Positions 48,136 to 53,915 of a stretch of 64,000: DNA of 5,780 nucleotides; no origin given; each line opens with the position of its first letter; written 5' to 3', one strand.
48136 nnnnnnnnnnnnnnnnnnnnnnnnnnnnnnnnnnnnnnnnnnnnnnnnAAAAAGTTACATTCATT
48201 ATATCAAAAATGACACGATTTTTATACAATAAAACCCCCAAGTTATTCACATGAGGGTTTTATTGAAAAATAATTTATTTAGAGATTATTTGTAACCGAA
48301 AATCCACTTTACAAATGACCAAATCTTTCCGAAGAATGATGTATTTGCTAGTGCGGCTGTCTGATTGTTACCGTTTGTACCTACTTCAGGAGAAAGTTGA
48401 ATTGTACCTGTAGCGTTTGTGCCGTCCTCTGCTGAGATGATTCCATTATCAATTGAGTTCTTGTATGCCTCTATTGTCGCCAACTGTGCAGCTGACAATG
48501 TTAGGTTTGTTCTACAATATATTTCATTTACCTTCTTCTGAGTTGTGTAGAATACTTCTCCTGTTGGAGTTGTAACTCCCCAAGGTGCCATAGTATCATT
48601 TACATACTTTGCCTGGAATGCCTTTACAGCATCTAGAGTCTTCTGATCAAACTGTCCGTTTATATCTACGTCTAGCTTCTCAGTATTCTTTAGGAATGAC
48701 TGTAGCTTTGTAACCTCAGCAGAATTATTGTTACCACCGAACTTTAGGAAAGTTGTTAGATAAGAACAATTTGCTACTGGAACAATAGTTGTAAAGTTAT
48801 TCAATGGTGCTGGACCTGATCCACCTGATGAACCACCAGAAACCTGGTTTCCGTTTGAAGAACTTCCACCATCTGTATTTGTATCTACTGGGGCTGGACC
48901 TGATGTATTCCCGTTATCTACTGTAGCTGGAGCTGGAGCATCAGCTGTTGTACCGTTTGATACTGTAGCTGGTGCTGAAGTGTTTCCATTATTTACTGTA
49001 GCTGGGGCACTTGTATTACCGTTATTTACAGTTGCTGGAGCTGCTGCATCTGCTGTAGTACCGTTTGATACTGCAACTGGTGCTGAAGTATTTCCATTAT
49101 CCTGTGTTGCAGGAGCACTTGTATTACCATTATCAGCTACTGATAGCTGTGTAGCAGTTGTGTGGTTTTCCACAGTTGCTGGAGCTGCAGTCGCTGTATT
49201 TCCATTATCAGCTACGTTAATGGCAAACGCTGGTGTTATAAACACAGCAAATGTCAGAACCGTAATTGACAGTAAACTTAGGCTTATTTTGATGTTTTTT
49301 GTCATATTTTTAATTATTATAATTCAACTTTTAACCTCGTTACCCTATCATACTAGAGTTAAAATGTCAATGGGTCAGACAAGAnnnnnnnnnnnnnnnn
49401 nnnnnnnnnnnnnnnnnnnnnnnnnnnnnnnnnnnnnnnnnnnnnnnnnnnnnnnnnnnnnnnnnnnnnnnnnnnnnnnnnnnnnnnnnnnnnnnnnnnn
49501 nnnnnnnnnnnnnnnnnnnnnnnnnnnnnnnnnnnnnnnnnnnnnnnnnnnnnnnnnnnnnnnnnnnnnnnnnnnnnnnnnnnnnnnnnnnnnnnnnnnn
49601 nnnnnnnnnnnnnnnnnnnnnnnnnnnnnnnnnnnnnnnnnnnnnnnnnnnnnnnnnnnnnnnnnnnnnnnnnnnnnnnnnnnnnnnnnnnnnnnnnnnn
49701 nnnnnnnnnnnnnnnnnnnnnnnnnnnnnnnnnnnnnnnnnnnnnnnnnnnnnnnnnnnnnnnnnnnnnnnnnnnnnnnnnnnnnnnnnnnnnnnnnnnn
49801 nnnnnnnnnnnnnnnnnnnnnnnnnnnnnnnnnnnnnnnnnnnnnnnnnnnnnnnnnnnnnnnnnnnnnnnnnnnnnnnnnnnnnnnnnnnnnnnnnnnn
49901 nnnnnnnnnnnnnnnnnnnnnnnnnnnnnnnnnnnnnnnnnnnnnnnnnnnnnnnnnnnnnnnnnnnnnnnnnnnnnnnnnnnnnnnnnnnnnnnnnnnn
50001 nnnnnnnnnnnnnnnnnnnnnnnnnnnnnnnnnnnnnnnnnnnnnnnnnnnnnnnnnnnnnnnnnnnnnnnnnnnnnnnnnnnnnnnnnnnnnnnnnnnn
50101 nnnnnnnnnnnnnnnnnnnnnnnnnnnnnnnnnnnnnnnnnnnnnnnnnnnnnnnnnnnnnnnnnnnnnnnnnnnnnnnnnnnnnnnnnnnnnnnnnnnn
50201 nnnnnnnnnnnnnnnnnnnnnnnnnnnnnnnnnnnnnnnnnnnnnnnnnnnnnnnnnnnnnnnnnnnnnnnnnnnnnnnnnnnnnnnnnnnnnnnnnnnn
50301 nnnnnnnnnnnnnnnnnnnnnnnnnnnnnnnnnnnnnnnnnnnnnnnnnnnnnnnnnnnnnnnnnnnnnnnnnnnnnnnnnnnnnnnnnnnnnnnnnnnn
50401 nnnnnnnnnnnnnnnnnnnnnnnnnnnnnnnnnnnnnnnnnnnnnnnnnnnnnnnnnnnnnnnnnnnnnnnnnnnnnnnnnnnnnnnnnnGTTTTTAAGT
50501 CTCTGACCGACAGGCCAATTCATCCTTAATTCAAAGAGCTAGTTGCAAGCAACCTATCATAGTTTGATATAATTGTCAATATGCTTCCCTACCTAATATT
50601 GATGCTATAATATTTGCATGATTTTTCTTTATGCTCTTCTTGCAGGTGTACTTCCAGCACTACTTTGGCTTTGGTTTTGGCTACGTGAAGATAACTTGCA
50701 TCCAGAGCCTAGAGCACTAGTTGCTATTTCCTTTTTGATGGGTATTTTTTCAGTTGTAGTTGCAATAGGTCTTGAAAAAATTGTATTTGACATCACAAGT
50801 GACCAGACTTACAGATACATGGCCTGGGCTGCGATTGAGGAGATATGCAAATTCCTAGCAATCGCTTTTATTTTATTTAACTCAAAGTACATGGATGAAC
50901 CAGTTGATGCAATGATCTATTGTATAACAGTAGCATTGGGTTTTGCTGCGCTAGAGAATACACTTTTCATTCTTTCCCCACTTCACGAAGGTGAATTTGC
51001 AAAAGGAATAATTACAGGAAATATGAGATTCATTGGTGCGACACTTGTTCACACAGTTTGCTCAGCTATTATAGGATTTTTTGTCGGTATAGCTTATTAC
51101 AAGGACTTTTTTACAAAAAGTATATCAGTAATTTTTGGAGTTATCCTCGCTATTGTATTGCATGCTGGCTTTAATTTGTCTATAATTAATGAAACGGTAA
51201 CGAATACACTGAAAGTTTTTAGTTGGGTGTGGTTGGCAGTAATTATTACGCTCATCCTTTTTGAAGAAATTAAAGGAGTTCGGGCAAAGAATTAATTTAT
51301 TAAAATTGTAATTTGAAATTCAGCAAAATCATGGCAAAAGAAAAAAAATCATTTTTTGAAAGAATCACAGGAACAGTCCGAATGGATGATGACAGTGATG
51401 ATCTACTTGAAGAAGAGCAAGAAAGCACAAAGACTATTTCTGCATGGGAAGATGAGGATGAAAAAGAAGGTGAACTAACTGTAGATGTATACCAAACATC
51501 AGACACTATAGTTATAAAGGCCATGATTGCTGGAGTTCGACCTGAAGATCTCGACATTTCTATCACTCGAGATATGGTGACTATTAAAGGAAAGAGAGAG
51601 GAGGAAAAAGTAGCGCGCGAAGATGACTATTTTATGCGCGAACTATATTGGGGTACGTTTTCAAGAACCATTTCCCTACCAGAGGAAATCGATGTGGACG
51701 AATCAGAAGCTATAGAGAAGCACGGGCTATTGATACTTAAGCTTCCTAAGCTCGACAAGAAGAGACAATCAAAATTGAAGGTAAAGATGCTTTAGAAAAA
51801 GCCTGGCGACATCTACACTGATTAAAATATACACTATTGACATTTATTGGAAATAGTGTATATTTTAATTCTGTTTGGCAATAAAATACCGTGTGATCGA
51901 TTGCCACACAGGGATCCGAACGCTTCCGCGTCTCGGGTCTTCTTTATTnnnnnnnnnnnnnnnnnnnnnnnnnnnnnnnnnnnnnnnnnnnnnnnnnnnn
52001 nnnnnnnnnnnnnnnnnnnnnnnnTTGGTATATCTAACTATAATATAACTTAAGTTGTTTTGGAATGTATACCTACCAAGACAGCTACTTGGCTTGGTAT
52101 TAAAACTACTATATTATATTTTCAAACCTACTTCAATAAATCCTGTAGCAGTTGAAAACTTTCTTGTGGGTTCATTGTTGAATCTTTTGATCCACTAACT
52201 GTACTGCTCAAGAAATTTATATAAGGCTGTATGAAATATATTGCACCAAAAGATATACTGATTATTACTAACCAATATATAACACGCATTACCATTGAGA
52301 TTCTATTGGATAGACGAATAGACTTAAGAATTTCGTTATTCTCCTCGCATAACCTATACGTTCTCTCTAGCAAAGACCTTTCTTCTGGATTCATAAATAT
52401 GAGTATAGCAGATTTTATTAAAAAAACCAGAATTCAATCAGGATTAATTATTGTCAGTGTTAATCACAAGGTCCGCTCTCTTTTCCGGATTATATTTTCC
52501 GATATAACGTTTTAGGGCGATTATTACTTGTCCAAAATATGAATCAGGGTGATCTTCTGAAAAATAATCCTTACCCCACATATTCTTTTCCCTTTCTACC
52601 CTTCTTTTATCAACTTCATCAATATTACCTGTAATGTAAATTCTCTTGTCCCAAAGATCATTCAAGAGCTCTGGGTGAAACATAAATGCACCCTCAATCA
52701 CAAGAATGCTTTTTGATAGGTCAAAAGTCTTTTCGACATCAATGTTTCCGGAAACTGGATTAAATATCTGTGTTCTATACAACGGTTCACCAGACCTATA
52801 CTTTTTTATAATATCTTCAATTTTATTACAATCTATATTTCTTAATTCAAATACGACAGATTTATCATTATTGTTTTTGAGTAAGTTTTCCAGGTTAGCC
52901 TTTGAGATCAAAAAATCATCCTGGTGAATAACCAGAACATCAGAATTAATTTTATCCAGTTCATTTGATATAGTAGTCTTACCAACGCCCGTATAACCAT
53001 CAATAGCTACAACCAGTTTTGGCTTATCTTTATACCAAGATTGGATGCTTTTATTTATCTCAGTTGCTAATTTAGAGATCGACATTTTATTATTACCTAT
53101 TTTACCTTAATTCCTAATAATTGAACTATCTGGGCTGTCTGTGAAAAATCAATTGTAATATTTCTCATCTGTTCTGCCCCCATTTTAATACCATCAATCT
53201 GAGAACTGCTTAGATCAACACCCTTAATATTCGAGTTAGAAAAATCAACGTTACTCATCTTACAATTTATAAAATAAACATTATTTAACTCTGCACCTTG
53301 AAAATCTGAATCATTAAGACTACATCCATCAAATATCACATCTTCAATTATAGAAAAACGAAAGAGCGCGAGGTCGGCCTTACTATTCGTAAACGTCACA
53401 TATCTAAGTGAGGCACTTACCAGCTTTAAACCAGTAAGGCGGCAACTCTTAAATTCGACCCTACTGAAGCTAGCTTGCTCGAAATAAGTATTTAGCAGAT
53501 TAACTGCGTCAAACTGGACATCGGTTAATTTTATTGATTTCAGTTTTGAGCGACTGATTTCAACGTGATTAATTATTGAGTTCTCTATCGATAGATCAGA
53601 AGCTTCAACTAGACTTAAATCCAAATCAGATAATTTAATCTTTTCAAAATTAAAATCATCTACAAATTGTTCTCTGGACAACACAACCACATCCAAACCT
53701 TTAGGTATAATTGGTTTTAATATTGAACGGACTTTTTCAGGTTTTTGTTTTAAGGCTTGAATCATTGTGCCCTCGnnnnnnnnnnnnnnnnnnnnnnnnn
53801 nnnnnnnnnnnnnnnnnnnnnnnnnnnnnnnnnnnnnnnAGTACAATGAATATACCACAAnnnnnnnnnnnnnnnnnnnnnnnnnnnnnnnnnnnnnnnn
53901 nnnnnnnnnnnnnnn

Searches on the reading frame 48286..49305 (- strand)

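Call 30: search_protein_families(library=pfam, proteins=[window:48286-49305:-], max_evalue=0.0001)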
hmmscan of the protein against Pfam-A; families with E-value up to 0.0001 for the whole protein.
window:48286-49305:- (339 aa): 1 family
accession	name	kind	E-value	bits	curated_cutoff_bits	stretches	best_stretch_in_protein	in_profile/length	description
PF01471.23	PG_binding_1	-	2.3e-05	24.9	23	1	195-234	2-41/57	Putative peptidoglycan binding domain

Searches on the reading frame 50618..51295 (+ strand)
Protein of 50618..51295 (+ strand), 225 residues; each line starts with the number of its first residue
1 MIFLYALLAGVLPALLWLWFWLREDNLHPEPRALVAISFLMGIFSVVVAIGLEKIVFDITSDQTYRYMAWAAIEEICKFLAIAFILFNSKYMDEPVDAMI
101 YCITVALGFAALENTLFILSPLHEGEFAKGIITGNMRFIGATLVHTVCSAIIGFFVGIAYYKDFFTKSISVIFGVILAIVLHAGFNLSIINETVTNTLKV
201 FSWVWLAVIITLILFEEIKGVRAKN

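Call 31: search_protein_families(library=pfam, proteins=[window:50618-51295:+], max_evalue=0.0001)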
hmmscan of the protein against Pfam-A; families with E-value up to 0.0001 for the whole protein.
window:50618-51295:+ (225 aa): 1 family
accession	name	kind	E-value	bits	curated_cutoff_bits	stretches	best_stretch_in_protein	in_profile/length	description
PF13367.11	PrsW-protease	-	4.2e-29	101.9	23.5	1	30-210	1-193/196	PrsW family intramembrane metalloprotease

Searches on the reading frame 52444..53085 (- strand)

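Call 31: search_protein_families(library=pfam, proteins=[window:52444-53085:-], max_evalue=0.0001)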
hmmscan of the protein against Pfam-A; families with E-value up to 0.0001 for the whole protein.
window:52444-53085:- (213 aa): 1 family
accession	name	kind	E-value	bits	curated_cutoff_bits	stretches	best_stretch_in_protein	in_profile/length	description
PF00485.24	PRK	-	2.8e-12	47.3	22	1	25-208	1-187/196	Phosphoribulokinase / Uridine kinase family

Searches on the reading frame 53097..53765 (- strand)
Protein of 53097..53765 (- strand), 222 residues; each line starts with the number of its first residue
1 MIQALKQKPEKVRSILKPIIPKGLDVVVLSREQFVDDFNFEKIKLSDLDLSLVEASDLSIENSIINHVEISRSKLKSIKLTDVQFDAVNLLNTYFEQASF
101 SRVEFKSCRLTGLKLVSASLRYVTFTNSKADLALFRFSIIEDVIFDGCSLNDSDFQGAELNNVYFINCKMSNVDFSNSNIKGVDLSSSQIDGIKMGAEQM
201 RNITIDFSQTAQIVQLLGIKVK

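Call 31: search_protein_families(library=pfam, proteins=[window:53097-53765:-], max_evalue=0.0001)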
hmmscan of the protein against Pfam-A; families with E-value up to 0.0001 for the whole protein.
window:53097-53765:- (222 aa): 4 families
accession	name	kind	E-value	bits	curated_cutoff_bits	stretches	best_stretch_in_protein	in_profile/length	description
PF13599.13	Pentapeptide_4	-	2.4e-27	95.2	38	2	79-155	2-78/78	Pentapeptide repeat region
PF00805.28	Pentapeptide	-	6.4e-18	64.4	20.2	1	158-193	1-36/40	Pentapeptide repeats (8 copies)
PF13576.12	Pentapeptide_3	-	2e-12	47.6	27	1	145-188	1-47/48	Pentapeptide repeats (9 copies)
PF23894.2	LD_SV2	-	4.8e-08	33.7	29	0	57-130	14-87/92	SV2A/B/C luminal domain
